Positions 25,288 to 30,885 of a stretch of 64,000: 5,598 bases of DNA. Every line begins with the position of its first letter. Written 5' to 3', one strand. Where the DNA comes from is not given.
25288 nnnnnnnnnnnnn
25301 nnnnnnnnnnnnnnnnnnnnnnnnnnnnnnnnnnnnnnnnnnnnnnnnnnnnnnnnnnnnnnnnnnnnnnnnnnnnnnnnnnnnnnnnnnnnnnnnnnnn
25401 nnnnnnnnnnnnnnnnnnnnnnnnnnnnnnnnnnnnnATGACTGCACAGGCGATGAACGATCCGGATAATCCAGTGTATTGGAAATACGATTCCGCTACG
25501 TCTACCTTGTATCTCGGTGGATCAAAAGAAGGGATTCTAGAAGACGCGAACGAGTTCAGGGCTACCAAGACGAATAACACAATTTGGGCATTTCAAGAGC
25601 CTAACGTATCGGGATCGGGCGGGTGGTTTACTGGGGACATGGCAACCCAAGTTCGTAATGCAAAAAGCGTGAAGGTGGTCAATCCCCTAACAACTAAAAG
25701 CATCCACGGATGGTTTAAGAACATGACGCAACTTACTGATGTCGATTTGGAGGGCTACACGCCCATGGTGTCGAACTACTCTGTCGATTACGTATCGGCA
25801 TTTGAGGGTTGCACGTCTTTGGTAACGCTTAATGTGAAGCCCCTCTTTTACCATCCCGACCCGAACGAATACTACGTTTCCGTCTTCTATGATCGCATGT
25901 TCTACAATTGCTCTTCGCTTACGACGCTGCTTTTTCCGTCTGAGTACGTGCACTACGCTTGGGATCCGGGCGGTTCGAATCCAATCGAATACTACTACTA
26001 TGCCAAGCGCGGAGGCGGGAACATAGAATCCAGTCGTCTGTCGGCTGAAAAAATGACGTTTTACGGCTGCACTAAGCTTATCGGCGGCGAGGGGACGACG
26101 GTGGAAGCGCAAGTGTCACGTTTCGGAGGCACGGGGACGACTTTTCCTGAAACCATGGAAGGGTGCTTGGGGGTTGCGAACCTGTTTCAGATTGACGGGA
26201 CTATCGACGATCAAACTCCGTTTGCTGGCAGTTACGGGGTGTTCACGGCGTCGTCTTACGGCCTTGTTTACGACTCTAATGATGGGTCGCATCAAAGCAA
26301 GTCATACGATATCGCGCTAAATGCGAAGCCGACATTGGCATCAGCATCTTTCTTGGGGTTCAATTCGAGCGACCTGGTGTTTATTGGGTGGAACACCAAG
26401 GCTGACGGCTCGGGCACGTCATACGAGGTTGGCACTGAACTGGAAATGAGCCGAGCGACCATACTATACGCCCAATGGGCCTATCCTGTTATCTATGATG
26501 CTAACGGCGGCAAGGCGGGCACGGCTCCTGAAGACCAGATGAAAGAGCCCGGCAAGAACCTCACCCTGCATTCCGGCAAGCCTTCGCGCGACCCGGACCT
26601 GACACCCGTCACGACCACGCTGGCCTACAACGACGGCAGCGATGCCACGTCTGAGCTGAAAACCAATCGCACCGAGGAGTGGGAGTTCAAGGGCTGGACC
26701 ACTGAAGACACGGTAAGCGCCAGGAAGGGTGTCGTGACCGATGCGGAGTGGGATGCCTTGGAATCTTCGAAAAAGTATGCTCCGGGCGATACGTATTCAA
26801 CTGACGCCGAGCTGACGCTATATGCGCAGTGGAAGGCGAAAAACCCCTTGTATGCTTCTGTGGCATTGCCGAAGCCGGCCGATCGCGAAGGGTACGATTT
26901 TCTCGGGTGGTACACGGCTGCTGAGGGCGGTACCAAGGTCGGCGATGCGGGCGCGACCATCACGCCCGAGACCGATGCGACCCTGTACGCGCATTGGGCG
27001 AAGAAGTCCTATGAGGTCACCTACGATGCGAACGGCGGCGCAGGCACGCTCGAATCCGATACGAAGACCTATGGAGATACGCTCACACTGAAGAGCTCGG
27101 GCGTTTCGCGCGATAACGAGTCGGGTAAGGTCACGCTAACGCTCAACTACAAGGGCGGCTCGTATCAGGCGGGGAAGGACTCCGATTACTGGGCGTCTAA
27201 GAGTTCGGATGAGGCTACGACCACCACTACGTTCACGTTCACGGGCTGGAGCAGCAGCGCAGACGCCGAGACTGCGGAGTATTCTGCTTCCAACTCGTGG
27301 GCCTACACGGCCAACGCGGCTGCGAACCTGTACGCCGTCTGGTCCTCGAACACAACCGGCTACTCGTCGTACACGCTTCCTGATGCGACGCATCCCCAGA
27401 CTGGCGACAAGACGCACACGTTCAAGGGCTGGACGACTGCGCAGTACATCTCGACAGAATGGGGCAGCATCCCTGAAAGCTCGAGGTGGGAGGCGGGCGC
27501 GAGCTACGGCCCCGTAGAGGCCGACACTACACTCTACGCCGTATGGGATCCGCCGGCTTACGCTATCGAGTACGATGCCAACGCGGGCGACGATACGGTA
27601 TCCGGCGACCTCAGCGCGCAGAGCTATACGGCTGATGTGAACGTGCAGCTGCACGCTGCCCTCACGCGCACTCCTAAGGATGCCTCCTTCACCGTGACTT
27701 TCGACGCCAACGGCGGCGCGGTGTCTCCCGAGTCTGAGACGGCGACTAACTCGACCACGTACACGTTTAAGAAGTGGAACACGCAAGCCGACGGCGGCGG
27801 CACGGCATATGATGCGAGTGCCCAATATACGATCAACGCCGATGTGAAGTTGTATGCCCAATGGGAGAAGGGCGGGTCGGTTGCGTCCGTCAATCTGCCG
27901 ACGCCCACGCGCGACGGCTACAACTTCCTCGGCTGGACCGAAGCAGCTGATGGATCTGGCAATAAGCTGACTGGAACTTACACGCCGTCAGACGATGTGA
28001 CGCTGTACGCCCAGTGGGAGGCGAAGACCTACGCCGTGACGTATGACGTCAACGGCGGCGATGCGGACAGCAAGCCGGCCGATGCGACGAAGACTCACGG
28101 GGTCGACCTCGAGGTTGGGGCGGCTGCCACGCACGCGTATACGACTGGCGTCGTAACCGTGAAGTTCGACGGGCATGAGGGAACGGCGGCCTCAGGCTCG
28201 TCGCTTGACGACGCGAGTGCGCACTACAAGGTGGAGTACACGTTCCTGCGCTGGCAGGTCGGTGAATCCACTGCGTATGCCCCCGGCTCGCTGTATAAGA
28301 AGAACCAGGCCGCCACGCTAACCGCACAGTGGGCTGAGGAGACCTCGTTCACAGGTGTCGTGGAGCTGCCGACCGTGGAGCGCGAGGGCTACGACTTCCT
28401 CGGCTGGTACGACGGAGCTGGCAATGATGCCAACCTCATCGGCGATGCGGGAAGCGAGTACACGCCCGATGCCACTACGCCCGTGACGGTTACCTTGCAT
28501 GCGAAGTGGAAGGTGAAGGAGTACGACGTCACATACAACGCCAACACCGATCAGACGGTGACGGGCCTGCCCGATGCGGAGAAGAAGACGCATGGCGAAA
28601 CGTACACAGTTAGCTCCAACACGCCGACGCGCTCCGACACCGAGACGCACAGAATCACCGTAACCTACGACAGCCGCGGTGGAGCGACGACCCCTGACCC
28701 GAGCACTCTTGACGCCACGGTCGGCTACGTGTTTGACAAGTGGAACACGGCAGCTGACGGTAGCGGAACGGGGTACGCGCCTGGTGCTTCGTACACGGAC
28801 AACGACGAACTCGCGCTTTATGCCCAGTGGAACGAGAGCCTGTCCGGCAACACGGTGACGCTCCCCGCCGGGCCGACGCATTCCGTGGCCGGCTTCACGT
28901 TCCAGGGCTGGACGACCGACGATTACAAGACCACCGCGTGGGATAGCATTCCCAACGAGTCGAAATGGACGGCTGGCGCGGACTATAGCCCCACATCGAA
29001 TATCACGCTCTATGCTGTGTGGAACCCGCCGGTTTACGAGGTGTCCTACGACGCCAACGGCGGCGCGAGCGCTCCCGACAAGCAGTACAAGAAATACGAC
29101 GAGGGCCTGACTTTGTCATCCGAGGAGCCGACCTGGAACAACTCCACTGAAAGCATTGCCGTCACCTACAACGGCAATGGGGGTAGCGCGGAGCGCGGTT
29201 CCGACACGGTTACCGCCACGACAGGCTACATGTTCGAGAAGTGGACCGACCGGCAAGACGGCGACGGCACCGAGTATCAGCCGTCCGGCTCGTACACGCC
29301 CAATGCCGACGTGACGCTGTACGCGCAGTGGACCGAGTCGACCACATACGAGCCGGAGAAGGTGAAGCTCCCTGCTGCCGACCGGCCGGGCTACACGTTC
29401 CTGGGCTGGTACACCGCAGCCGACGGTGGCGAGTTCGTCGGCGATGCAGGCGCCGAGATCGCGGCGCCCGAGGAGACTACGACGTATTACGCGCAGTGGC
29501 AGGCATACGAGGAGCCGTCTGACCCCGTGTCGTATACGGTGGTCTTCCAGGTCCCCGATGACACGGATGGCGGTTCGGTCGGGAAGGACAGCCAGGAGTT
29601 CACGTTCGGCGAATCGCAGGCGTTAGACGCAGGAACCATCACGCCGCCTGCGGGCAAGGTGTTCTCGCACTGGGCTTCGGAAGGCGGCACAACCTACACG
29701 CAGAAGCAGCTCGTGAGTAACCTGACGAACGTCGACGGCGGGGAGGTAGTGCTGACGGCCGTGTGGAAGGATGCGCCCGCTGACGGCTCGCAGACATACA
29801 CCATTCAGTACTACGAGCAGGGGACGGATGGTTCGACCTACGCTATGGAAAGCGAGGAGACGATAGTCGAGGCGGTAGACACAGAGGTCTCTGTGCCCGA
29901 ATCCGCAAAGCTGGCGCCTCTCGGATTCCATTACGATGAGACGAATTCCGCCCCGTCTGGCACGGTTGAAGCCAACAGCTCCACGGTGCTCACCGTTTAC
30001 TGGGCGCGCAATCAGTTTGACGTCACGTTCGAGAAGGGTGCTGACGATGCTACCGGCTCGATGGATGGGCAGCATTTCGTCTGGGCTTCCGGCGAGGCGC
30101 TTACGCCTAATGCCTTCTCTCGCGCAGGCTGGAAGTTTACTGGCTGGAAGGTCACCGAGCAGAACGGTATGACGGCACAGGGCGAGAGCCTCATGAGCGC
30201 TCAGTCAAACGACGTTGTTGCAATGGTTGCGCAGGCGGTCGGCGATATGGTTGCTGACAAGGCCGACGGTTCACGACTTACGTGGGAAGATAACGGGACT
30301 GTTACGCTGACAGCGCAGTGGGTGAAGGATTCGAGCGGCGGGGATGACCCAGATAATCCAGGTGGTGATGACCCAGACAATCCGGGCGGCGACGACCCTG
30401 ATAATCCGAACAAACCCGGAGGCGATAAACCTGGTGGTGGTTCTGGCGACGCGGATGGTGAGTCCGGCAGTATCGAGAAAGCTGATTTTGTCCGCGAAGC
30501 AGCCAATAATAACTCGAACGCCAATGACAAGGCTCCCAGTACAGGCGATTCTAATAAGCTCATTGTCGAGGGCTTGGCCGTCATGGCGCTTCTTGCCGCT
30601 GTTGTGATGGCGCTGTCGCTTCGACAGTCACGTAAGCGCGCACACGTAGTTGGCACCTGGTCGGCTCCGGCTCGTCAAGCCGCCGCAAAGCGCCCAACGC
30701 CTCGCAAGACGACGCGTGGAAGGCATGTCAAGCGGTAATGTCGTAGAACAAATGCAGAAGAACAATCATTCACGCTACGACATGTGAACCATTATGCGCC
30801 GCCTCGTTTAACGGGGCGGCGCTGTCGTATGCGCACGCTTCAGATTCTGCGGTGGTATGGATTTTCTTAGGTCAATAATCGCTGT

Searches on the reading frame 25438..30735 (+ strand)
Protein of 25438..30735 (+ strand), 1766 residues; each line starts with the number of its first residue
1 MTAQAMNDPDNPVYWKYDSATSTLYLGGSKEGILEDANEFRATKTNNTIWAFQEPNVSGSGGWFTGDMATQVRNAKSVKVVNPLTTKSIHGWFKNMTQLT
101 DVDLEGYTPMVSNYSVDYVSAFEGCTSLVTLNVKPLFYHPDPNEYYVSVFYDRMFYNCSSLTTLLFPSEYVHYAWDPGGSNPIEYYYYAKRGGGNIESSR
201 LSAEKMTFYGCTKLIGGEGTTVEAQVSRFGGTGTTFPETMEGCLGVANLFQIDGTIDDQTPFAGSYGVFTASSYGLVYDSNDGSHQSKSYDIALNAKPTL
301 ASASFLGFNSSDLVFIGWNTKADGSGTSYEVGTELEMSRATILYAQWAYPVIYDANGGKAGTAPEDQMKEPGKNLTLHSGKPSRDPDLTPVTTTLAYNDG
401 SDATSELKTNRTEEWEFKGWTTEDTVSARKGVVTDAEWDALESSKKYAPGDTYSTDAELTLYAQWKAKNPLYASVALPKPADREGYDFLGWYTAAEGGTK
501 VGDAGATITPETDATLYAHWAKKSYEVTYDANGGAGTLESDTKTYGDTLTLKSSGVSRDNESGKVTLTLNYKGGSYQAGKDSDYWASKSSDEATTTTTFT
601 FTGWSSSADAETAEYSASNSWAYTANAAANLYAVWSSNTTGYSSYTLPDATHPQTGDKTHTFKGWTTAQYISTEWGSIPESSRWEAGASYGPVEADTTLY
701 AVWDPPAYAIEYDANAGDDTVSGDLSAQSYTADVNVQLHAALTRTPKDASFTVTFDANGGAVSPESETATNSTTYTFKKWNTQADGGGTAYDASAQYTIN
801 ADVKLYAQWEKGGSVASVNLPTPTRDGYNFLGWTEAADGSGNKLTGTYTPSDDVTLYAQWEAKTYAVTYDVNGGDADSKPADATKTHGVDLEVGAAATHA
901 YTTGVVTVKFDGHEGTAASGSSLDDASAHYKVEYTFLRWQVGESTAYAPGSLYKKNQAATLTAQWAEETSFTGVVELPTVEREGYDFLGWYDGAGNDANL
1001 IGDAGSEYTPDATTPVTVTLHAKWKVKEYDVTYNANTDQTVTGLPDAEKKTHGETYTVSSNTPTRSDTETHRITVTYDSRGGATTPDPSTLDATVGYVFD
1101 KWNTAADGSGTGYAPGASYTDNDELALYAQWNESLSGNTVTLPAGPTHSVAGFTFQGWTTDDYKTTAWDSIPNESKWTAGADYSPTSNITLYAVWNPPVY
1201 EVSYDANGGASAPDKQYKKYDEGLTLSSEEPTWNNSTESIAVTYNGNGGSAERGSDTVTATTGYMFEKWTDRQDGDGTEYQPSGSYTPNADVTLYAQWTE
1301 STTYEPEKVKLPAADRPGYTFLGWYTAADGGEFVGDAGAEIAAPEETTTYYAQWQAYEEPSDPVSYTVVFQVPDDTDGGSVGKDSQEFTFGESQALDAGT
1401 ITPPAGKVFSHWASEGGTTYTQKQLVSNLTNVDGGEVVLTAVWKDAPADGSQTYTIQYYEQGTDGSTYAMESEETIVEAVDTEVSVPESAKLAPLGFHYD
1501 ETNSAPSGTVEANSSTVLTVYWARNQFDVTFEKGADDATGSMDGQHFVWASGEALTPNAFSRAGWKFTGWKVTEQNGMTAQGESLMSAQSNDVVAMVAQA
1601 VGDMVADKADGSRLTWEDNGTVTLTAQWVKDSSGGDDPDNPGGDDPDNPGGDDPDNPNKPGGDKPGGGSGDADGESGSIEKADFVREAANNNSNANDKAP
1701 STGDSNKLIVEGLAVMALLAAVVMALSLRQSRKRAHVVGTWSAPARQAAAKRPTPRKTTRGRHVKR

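Call 22: find_encoding_contigs(protein=window:25438-30735:+, flank=3000, max_places=10)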
Protein window:25438-30735:+ (1766 aa): 2 contigs read that carry it; 1 place shown.
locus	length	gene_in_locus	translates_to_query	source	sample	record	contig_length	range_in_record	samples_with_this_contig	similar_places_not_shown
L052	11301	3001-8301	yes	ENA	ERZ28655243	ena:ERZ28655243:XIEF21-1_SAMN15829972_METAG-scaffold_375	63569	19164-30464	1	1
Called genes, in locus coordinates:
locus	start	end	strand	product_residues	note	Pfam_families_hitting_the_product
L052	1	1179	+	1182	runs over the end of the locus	PF02463:SMC_N, PF13175:AAA_15, PF13304:AAA_21 (weak), PF13476:AAA_23, PF06470:SMC_hinge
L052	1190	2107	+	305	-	PF13191:AAA_16 (faint), PF02881:SRP54_N, PF13207:AAA_17 (faint), PF00448:SRP54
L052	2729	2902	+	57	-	-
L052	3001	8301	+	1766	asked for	PF18998:Flg_new_2 (faint), PF09479:Flg_new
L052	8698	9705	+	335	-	-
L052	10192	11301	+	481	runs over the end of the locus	PF02881:SRP54_N, PF00448:SRP54, PF01656:CbiA (weak), PF13401:AAA_22 (weak), PF02978:SRP_SPB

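Call 67: list_cluster_members(proteins=[P0022, window:25438-30735:+, window:25166-25336:+])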
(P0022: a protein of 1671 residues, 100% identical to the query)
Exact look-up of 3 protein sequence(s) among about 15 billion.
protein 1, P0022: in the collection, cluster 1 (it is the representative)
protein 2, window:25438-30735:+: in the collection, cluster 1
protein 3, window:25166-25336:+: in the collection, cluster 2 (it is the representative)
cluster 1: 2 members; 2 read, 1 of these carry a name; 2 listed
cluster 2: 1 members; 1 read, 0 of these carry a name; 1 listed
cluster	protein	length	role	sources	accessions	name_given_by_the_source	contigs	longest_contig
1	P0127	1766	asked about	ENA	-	-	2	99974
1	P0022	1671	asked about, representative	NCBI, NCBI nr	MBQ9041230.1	MAG: InlB B-repeat-containing protein [Eggerthellaceae bacterium] | InlB B-repeat-containing protein [Eggerthellaceae bacterium]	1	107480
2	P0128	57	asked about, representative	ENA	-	-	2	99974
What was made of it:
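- Closest known: Internalin-like / InlB B-repeat. Same: NCBI names the truncated call 'InlB B-repeat-containing protein' (call 67).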

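Call 68: find_encoding_contigs(protein=window:25723-30735:+, flank=3000, max_places=10)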
Protein window:25723-30735:+ (1671 aa): no gene with exactly this product is on record in the collection.
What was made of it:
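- Tried and rejected: The 1,671-aa NCBI call is not in the gene-position index (call 68).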

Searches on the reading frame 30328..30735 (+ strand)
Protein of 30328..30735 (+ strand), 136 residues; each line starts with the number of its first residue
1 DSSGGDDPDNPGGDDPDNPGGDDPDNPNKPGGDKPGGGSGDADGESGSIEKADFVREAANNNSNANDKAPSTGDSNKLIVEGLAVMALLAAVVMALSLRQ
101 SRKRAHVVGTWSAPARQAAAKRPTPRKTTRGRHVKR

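Call 49: search_protein_families(library=pfam, max_evalue=10, proteins=[window:30328-30735:+])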
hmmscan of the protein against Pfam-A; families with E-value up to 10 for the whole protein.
seq(136 aa): 0 families

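Call 50: search_protein_families(library=ncbifam, max_evalue=1, proteins=[window:30328-30735:+])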
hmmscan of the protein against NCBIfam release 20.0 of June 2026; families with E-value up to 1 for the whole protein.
seq(136 aa): 2 families
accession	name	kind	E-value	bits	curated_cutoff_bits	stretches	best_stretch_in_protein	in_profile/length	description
TIGR02102.1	pullulan_Gpos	equivalog_domain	0.0029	15.4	1042.25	1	16-97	1028-1109/1113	pullulanase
NF033846.1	Rumino_NPXTG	domain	0.11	12.8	23.5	1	70-94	2-26/30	NPXTG-anchored protein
